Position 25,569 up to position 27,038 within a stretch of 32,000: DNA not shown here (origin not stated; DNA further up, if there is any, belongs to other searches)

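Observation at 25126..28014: Candidate non-canonical kynurenine-type pathway: Lrp/AsnC regulator divergent from an IDO/PrnB-like haem protein + kynureninase-like enzyme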

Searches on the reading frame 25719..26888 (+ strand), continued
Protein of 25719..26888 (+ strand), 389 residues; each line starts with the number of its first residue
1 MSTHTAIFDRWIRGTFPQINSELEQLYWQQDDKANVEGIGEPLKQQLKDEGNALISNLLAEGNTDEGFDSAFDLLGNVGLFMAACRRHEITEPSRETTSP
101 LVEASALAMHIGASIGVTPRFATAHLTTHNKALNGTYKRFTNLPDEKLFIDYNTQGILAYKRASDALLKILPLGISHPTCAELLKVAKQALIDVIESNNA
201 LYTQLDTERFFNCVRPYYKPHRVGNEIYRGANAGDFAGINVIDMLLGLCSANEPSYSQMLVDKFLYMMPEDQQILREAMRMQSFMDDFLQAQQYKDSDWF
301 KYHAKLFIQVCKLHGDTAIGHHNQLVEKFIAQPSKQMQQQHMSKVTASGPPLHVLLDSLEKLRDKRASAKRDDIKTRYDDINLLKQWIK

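Call 52: find_encoding_contigs(protein=P0251, flank=6000, max_places=3)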
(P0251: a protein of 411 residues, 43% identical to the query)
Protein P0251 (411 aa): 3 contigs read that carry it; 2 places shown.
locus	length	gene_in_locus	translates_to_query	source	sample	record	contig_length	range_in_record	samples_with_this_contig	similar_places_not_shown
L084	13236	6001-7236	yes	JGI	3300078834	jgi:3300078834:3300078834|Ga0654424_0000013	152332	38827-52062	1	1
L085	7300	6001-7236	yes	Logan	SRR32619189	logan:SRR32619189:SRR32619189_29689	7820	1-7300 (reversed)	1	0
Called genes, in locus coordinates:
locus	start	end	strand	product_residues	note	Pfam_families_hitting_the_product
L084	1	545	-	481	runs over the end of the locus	PF14821:Thr_synth_N, PF00291:PALP, PF24857:THR4_C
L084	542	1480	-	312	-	PF00288:GHMP_kinases_N, PF08544:GHMP_kinases_C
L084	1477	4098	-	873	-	PF00696:AA_kinase, PF13840:ACT_7 (weak), PF01842:ACT (faint), PF22468:ACT_9, PF03447:NAD_binding_3, PF00742:Homoserine_dh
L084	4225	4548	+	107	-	-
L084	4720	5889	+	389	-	PF00266:Aminotran_5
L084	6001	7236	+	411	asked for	PF08933:PrnB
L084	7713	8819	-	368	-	PF00180:Iso_dh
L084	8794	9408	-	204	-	PF00694:Aconitase_C, PF27512:LeuD (weak)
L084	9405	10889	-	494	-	PF00330:Aconitase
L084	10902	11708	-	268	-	PF13489:Methyltransf_23, PF05175:MTS (faint), PF07021:MetW, PF08003:Methyltransf_9 (weak), PF13847:Methyltransf_31, PF08241:Methyltransf_11, PF08242:Methyltransf_12, PF13649:Methyltransf_25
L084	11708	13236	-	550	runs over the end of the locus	PF00682:HMGL-like, PF22617:HCS_D2, PF08502:LeuA_dimer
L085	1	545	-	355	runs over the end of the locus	?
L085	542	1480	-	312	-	PF00288:GHMP_kinases_N, PF08544:GHMP_kinases_C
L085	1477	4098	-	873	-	PF00696:AA_kinase, PF13840:ACT_7 (weak), PF01842:ACT (faint), PF22468:ACT_9, PF03447:NAD_binding_3, PF00742:Homoserine_dh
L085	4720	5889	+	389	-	PF00266:Aminotran_5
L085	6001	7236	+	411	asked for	PF08933:PrnB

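Call 53: find_encoding_contigs(protein=P0258, flank=6000, max_places=3)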
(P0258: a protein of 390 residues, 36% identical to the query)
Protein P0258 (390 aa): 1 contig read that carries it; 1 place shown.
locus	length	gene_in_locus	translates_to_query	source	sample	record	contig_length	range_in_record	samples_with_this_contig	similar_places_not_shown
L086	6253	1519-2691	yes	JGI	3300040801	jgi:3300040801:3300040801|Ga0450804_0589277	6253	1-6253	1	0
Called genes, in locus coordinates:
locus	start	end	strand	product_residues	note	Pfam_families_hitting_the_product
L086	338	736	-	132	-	PF01042:Ribonuc_L-PSP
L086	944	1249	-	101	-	PF01037:AsnC_trans_reg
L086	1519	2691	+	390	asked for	PF08933:PrnB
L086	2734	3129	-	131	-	PF01042:Ribonuc_L-PSP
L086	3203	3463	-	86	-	-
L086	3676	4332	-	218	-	PF12900:Pyridox_ox_2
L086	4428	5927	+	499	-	PF00392:GntR, PF00155:Aminotran_1_2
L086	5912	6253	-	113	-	?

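Call 54: find_encoding_contigs(protein=P0259, flank=6000, max_places=3)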
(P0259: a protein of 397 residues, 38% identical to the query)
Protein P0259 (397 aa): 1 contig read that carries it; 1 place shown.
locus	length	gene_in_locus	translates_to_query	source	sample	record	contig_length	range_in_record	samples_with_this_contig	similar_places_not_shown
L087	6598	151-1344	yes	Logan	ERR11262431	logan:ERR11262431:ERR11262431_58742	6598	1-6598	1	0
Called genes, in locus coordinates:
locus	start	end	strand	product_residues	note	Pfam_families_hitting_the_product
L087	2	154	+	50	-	?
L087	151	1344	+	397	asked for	PF08933:PrnB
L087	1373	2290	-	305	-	PF02311:AraC_binding, PF12833:HTH_18, PF00165:HTH_AraC (weak)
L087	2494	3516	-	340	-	-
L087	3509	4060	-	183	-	PF04542:Sigma70_r2, PF08281:Sigma70_r4_2, PF04545:Sigma70_r4 (weak)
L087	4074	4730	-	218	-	PF04264:YceI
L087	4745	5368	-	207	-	PF00775:Dioxygenase_C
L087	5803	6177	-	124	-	PF00903:Glyoxalase, PF22677:Ble-like_N (faint)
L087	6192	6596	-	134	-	?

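Call 55: find_encoding_contigs(protein=P0339, flank=6000, max_places=3)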
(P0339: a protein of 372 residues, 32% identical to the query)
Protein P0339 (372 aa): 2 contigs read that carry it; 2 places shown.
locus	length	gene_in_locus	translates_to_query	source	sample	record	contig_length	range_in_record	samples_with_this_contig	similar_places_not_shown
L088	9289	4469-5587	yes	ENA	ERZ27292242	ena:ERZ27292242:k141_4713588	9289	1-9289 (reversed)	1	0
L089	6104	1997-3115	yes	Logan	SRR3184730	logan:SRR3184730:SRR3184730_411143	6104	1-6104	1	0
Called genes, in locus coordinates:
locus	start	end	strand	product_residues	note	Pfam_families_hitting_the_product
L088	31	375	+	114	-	PF00294:PfkB (weak)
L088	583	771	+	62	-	PF01371:Trp_repressor, PF13936:HTH_38 (faint), PF13384:HTH_23 (weak), PF13518:HTH_28 (weak)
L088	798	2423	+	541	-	-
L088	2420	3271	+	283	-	PF03437:BtpA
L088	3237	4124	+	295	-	PF00702:Hydrolase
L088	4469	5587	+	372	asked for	PF08933:PrnB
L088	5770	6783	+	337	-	PF00579:tRNA-synt_1b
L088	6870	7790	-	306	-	PF00005:ABC_tran, PF13304:AAA_21 (weak)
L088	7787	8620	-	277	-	-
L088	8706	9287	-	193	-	?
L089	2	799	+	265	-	?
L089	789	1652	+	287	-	PF00702:Hydrolase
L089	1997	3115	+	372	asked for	PF08933:PrnB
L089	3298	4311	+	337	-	PF00579:tRNA-synt_1b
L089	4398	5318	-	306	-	PF00005:ABC_tran, PF13304:AAA_21 (weak)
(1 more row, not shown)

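Call 56: find_encoding_contigs(protein=P0390, flank=6000, max_places=3)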
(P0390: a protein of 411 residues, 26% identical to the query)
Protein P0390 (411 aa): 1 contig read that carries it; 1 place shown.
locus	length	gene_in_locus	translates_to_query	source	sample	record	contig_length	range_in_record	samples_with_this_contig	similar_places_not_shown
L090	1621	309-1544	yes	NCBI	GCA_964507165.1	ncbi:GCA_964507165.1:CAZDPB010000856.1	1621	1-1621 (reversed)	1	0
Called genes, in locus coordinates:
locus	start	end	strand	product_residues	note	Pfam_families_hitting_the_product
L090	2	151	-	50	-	?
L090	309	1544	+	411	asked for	PF08933:PrnB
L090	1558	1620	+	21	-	?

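Call 80: find_related_loci(query=A4, collection=metagenome_contigs, flank=7000)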
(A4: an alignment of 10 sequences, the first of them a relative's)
Query A4 (411 aa) in metagenome_contigs; peptide patterns used: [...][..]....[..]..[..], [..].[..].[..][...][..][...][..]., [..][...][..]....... (x = any residue, [..] = any of these).
600 stretches matched a pattern (row limit reached: there are more); 528 encode a relative of the query (tblastn E <= 1e-3); the best 80 are kept; 80 distinct loci.
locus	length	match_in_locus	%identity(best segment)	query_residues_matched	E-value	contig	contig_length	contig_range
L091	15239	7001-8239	50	2-404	2e-126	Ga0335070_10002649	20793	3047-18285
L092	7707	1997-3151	51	1-385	4e-126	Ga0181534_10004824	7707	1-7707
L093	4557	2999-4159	50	2-388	3e-126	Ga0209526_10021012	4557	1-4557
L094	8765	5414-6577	52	1-388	1e-124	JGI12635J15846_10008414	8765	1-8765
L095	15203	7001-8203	50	2-402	4e-124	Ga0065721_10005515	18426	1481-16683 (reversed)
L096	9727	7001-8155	51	1-385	2e-124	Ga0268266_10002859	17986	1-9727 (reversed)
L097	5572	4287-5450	49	2-389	4e-124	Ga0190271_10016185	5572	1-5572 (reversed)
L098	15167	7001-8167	50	1-389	6e-124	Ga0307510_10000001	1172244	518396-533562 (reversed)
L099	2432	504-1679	52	3-394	2e-130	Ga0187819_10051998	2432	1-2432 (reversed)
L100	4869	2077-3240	50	2-390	2e-124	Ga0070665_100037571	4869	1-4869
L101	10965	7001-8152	50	2-385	2e-123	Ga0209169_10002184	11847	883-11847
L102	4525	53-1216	49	2-389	1e-124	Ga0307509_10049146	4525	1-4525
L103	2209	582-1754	52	1-390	2e-130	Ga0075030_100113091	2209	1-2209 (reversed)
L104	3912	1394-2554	51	1-387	1e-125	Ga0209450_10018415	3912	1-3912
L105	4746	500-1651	51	2-385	5e-124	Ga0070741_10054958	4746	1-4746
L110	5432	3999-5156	49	3-388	2e-122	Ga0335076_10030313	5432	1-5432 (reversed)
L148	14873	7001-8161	51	2-388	2e-119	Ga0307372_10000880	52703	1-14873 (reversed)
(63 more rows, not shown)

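Call 87: search_protein_families(library=ncbifam, proteins=[L088:5770-6783:+, L088:583-771:+, L086:2734-3129:-, L087:4745-5368:-, L148:5665-6966:+, L110:2361-3962:+], max_evalue=0.00001)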
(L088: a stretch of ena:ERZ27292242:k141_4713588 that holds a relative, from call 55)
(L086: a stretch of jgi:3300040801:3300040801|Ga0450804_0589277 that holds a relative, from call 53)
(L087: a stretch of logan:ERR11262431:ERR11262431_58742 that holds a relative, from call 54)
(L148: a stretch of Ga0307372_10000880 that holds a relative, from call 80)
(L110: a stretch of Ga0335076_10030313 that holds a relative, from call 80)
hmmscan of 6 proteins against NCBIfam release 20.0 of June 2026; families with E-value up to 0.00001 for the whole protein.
L088:5770-6783:+ (337 aa): 10 families
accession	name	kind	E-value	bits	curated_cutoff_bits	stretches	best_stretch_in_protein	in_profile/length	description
TIGR00233.1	trpS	equivalog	2.4e-75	253.8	176.75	1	3-328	4-328/328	tryptophan--tRNA ligase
NF008922.0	PRK12283.1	equivalog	6.8e-73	245.8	572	2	4-171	6-173/400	tryptophan--tRNA ligase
NF009207.0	PRK12556.1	equivalog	9.4e-57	192.3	479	1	3-328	5-331/332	tryptophan--tRNA ligase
NF008923.0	PRK12284.1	equivalog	5.3e-53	180.4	597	1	4-333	5-336/431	tryptophan--tRNA ligase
NF008927.0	PRK12285.1-4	equivalog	8.5e-26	90.9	478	1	4-298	76-366/385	tryptophan--tRNA ligase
NF008925.0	PRK12285.1-2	equivalog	1.5e-21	76.8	451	1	4-301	65-361/365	tryptophan--tRNA ligase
NF006330.0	PRK08560.1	equivalog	1.6e-19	70.2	220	1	7-292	38-330/342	tyrosine--tRNA ligase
NF008924.0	PRK12285.1-1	equivalog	7.5e-19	68.2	644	1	4-302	76-366/381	tryptophan--tRNA ligase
TIGR00234.1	tyrS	equivalog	2.2e-09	36.9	113.8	1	6-226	40-274/406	tyrosine--tRNA ligase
NF008926.0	PRK12285.1-3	equivalog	1.2e-08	34.3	320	0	4-165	68-228/429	tryptophan--tRNA ligase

L088:583-771:+ (62 aa): 1 family
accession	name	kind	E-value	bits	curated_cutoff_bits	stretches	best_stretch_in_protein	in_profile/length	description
TIGR01321.1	TrpR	equivalog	2.6e-14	53.4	67.25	1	2-55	26-80/94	trp operon repressor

L086:2734-3129:- (131 aa): 2 families
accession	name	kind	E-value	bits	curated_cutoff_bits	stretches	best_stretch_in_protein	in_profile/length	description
TIGR00004.1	TIGR00004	subfamily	3.6e-15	56.3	106.25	1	18-128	14-124/125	Rid family detoxifying hydrolase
NF008490.0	PRK11401.1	equivalog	7.1e-07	29.2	222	1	19-129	16-127/129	enamine/imine deaminase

L087:4745-5368:- (207 aa): 5 families
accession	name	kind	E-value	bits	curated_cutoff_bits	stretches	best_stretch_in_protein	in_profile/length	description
TIGR02422.1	protocat_beta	equivalog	3.1e-18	66.3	296.4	1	70-181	58-179/220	protocatechuate 3,4-dioxygenase subunit beta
TIGR02439.1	catechol_proteo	equivalog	5.3e-13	48.6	392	1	57-194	113-264/285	catechol 1,2-dioxygenase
TIGR02423.1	protocat_alph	equivalog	3.1e-10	40.3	126.25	1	61-155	28-130/193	protocatechuate 3,4-dioxygenase subunit alpha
TIGR02438.1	catachol_actin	equivalog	3.9e-08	32.8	404.4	1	58-138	119-198/281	catechol 1,2-dioxygenase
TIGR02465.1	chlorocat_1_2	equivalog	1.8e-07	30.6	359.25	0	62-137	89-163/246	chlorocatechol 1,2-dioxygenase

L148:5665-6966:+ (433 aa): 27 families (the best 25 are shown)
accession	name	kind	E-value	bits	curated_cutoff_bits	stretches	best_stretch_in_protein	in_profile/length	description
TIGR00893.1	2A0114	subfamily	1.2e-34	120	395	1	23-419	3-394/399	D-galactonate transporter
NF003024.0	PRK03893.1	subfamily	2.9e-17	62.7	604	1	25-164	32-170/497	sialate:H+ symport family MFS transporter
TIGR00881.1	2A0104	subfamily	3e-17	62.7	407.75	1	24-209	5-176/379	phosphoglycerate transporter protein PgtP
TIGR00895.1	2A0115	subfamily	9.6e-16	57.7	418.55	1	7-213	10-202/398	aromatic acid/H+ symport family MFS transporter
TIGR00711.1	efflux_EmrB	subfamily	1.4e-15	57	230.2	1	16-145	5-132/485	DHA2 family efflux MFS transporter permease subunit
TIGR00880.1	2_A_01_02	superfamily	6.2e-15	55.5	131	1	57-163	5-111/141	multidrug resistance protein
TIGR00891.1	2A0112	subfamily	1.8e-14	53.6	552.9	1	32-164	30-161/405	sialate:H+ symport family MFS transporter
TIGR00894.1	2A0114euk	subfamily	8e-11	41.1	626.45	1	53-210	81-227/465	Na(+)-dependent inorganic phosphate cotransporter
NF012185.0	tet_MFS_L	exception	1.6e-10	40.5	925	1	30-175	30-175/457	tetracycline efflux MFS transporter Tet(L)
NF012175.1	tet_MFS_L_K_45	equivalog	2.2e-10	40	650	1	54-171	39-157/444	Tet(L)/Tet(K)/Tet(45) family tetracycline efflux MFS transporter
NF012169.0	qepA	equivalog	3.5e-10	39.1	1075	1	10-169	17-176/511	fluoroquinolone efflux MFS transporter QepA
NF008586.0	PRK11551.1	equivalog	4.9e-10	39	410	1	8-423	9-395/406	3-(3-hydroxy-phenyl)propionate transporter MhpT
TIGR00883.1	2A0106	subfamily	2.1e-09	36.9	443.45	1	63-402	48-391/400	metabolite/H+ symporter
NF012183.0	tet_MFS_K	exception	3.2e-09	36.2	925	1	49-175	48-175/459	tetracycline efflux MFS transporter Tet(K)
NF000391.1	EmrB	exception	5.1e-09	35.3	925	1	11-145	9-141/501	multidrug efflux MFS transporter permease subunit EmrB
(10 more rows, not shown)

L110:2361-3962:+ (533 aa): 3 families
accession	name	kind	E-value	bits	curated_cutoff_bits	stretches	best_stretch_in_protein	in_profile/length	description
NF000658.1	PRK00029.1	subfamily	6.4e-175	582.6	431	1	41-504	8-462/462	YdiU family protein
NF040880.1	adnlytase_SelO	equivalog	5.2e-132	440.9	900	1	46-523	15-474/480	protein adenylyltransferase SelO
NF045949.1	PrtAdtaseSelOPseudom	equivalog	1.5e-129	433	850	1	47-524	20-482/487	protein adenylyltransferase SelO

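Call 90: search_dna_similar(query=window:25719-26888:+, collection=plasmids, mode=protein, max_rows=15)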
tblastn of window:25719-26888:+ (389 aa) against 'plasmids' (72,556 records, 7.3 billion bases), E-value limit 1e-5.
Records with a match: 1; places in all: 1; records where one place covers at least 80% of the query: 1.
Best place of each record, by identity: <60% 1.
By first word of the organism name: Novosphingobium 1.
By predicted mobility (MOB-suite, as given by PLSDB): non-mobilizable 1.
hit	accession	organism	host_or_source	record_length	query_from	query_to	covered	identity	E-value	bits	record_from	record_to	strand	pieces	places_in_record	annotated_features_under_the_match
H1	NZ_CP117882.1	Novosphingobium sp. KACC 22771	Single cell,soil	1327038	6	388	98%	52.1%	6e-130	418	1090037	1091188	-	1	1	none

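Call 91: get_annotated_region(hit=H1, flank=9000)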
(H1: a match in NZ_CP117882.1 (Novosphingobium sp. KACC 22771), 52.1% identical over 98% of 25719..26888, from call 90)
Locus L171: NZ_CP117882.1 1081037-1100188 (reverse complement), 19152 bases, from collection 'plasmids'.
description: Novosphingobium sp. KACC 22771 plasmid unnamed1, complete sequence
organism: Novosphingobium sp. KACC 22771 (NCBI taxid 3025670)
taxonomy: Bacteria; Pseudomonadota; Alphaproteobacteria; Sphingomonadales; Sphingomonadaceae; Novosphingobium; Novosphingobium sp. KACC 22771
host: -; source: Single cell,soil; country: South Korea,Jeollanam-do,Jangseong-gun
typing (MOB-suite, as given by PLSDB): non-mobilizable; mating-pair formation MPF_F
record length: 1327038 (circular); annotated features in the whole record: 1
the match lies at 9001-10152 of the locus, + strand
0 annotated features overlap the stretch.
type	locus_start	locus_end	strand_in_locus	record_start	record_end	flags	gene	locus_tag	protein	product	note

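Call 94: search_protein_families(library=pfam, proteins=[L171:7087-8394:+, L171:7903-8730:-, L171:7045-7899:-, L171:10218-11546:-, L171:10251-11018:+, L171:11722-14109:+, L171:5470-6912:-, L171:5494-6987:+, L171:4055-5926:-, L171:11589-12065:-], max_evalue=0.00001)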
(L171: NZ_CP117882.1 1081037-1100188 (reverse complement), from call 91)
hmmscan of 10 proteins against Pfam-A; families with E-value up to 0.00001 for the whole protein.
L171:7087-8394:+ (435 aa): 2 families
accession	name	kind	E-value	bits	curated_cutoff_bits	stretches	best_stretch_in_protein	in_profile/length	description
PF01979.26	Amidohydro_1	-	6.4e-47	160.9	25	1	74-427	1-345/345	Amidohydrolase family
PF07969.17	Amidohydro_3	-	2.1e-12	47.7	29.7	1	225-427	255-471/472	Amidohydrolase family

L171:7903-8730:- (275 aa): 0 families

L171:7045-7899:- (284 aa): 0 families

L171:10218-11546:- (442 aa): 3 families
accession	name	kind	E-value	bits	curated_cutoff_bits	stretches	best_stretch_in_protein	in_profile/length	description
PF09360.15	zf-CDGSH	-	8.7e-14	52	29.5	1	154-177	25-48/48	Iron-binding zinc finger CDGSH type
PF07883.17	Cupin_2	-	4.6e-13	49.1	27.2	1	369-425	8-64/70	Cupin domain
PF02311.25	AraC_binding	-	1.2e-06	28.8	21.1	0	368-418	12-62/135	AraC-like ligand binding domain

L171:10251-11018:+ (255 aa): 0 families

L171:11722-14109:+ (795 aa): 2 families
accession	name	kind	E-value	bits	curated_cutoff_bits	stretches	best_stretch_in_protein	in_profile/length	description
PF00593.30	TonB_dep_Rec_b-barrel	-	1.9e-28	101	27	1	298-757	55-436/436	TonB dependent receptor-like, beta-barrel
PF07715.20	Plug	-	7.8e-21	75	23.9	1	52-162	2-107/107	TonB-dependent Receptor Plug Domain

L171:5470-6912:- (480 aa): 2 families
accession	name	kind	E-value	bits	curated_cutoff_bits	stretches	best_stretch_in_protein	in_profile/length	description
PF01979.26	Amidohydro_1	-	1.7e-43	149.7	25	1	117-468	1-342/345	Amidohydrolase family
PF07969.17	Amidohydro_3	-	1.7e-14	54.6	29.7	2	234-453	224-450/472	Amidohydrolase family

L171:5494-6987:+ (497 aa): 0 families

L171:4055-5926:- (623 aa): 2 families
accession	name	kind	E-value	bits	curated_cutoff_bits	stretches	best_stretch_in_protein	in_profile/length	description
PF01979.26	Amidohydro_1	-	1.2e-23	84.4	25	1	228-602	1-343/345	Amidohydrolase family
PF07969.17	Amidohydro_3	-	1.7e-09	38.2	29.7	0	506-602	356-469/472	Amidohydrolase family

L171:11589-12065:- (158 aa): 0 families

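Call 95: predict_structure(alignment_id=A3)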
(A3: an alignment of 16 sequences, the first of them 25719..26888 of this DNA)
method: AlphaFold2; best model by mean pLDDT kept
length: 389 residues; sequences in the alignment: 16
mean_pLDDT: 92.2   pTM: 0.90
mean pLDDT of the five models: 92.2, 90.8, 90.7, 89.8, 89.3
residues with pLDDT >= 90: 297; 70-90: 81; 50-70: 11; < 50: 0
segments of 3 or more residues with pLDDT < 50: none
pLDDT, mean of each block of 10 residues (from residue 1): 89 98 96 90 98 94 77 95 94 76 94 90 90 94 96 96 98 97 99 96 93 92 89 90 97 92 90 94 97 97 98 96 86 83 69 87 96 95 97
secondary structure, 60 per line:
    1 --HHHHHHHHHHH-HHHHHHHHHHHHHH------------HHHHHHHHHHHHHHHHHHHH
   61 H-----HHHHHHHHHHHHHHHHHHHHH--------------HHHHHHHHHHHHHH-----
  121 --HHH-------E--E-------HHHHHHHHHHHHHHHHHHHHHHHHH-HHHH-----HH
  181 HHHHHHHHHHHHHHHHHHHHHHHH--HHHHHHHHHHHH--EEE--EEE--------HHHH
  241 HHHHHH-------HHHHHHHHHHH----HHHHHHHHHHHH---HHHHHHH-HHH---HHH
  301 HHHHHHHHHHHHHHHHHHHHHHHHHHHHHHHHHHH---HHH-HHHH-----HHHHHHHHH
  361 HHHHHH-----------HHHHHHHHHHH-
elements in order: H3-13 H15-28 H41-61 H67-87 H102-115 H144-168 H170-173 H179-204 H207-218 E221-223 E226-228 H237-246 H254-264 H269-280 H284-290 H298-335 H343-346 H352-366 H378-388
